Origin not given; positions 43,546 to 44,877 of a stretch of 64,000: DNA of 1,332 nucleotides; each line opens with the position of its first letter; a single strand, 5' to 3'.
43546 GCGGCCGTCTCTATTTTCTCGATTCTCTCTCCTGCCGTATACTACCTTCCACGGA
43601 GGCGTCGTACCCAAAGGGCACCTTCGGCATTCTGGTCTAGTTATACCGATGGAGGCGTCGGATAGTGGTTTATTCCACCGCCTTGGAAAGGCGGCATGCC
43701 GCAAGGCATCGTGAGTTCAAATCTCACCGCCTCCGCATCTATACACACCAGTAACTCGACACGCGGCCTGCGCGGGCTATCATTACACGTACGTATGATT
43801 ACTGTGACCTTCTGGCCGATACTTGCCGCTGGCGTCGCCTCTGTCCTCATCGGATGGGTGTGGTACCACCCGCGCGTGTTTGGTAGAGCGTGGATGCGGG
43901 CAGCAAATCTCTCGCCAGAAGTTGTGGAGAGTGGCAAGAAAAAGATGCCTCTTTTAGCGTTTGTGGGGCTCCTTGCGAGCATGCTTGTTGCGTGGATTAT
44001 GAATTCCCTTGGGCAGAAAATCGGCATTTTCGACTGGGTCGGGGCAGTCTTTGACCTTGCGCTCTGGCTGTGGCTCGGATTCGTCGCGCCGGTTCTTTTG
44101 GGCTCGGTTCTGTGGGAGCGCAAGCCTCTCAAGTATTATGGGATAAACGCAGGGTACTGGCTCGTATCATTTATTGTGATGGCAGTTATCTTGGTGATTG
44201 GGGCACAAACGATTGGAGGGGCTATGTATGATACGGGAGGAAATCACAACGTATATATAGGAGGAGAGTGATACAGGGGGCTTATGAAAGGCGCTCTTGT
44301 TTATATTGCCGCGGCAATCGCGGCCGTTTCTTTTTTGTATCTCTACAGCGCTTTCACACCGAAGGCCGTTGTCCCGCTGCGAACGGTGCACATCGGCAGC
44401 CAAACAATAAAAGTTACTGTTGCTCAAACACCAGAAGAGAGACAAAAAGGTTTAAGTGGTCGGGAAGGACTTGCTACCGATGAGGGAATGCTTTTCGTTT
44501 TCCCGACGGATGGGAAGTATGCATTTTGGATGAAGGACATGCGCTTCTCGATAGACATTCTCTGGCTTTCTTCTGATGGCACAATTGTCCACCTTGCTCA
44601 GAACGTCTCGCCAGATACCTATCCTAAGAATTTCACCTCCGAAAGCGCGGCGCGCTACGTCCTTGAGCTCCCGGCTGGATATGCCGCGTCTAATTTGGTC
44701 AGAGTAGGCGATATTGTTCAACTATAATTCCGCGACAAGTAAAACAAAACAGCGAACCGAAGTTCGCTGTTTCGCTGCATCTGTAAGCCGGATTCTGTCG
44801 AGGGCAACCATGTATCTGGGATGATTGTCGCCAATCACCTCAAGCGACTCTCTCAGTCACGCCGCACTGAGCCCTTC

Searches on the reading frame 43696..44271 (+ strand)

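Call 17: search_protein_families(library=pfam, proteins=[window:43696-44271:+], max_evalue=0.001)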
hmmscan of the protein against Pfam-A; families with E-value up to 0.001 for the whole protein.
window:43696-44271:+ (191 aa): 1 family
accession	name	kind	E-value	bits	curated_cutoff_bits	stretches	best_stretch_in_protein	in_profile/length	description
PF08570.15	DUF1761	-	4e-28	98.6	31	1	40-166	1-122/123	Protein of unknown function (DUF1761)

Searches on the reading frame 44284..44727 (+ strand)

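Call 17: search_protein_families(library=pfam, proteins=[window:44284-44727:+], max_evalue=0.001)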
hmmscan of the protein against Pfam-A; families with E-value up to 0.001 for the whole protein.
window:44284-44727:+ (147 aa): 1 family
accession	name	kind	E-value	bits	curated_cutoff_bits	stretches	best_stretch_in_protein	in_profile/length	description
PF02643.20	DUF192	-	1.5e-31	108.8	27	1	42-146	1-95/96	Uncharacterized ACR, COG1430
